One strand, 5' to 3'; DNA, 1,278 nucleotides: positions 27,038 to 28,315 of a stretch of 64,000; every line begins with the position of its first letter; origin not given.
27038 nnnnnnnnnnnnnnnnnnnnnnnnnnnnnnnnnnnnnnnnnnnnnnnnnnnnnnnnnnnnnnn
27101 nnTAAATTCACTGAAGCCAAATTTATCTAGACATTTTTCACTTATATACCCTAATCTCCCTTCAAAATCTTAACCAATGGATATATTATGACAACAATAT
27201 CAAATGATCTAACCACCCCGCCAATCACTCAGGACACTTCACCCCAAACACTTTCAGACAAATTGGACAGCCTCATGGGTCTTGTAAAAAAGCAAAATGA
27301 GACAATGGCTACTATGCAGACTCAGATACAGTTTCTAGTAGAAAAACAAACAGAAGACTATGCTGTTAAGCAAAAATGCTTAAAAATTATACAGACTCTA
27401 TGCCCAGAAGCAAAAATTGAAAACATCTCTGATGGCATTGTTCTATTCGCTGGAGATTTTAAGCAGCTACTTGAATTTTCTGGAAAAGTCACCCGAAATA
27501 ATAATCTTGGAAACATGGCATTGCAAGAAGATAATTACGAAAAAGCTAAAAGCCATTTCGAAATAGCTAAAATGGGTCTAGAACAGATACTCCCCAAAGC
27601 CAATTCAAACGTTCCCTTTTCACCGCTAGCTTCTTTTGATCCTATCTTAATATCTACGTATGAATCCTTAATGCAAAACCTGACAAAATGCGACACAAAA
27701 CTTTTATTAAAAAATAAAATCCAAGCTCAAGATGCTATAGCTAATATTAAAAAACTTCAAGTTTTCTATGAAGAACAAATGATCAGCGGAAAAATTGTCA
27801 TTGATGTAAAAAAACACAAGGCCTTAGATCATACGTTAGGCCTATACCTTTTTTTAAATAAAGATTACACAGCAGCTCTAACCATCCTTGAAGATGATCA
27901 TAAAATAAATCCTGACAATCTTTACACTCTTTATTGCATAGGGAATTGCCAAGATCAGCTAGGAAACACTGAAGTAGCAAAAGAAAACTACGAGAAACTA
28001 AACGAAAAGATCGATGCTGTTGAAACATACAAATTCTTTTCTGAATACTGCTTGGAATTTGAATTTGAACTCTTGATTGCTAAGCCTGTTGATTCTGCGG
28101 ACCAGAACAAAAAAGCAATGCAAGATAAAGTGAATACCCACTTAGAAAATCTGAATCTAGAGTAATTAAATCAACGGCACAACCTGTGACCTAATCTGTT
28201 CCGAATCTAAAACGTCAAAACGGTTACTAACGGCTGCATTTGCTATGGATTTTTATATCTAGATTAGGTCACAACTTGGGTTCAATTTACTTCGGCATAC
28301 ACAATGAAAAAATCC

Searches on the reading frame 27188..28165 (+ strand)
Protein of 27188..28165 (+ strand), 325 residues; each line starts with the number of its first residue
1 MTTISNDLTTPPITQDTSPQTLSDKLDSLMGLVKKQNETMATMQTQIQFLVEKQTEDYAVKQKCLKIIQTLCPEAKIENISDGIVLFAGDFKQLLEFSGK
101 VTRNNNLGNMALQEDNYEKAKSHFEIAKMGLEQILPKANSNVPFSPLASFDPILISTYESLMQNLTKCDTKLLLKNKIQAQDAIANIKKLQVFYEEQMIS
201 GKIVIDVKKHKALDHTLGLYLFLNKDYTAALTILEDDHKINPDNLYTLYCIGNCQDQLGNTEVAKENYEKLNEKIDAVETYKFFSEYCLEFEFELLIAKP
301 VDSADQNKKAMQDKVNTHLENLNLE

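Call 75: search_protein_families(library=pfam, proteins=[window:27188-28165:+], max_evalue=0.001)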
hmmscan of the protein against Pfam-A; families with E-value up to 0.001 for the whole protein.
window:27188-28165:+ (325 aa): 6 families
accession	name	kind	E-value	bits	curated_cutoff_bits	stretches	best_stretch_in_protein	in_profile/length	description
PF07719.23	TPR_2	-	1.8e-08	34.3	27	0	105-125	5-25/34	Tetratricopeptide repeat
PF12895.13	ANAPC3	-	4.3e-05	24.1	27.2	1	215-270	27-81/82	Anaphase-promoting complex, cyclosome, subunit 3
PF13181.12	TPR_8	-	5.2e-05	23.5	25.7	0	251-271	7-27/34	Tetratricopeptide repeat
PF00515.34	TPR_1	-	5.7e-05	23.2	27.8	0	105-125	5-25/34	Tetratricopeptide repeat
PF13424.12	TPR_12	-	0.00016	22.2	30.1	0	214-270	6-70/77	Tetratricopeptide repeat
PF03643.20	Vps26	-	0.00094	18.7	27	0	175-216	17-58/275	Vacuolar protein sorting-associated protein 26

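Call 76: search_protein_families(library=padloc, proteins=[window:27188-28165:+], max_evalue=0.001)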
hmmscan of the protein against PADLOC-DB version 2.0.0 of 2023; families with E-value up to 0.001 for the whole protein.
window:27188-28165:+ (325 aa): 0 families
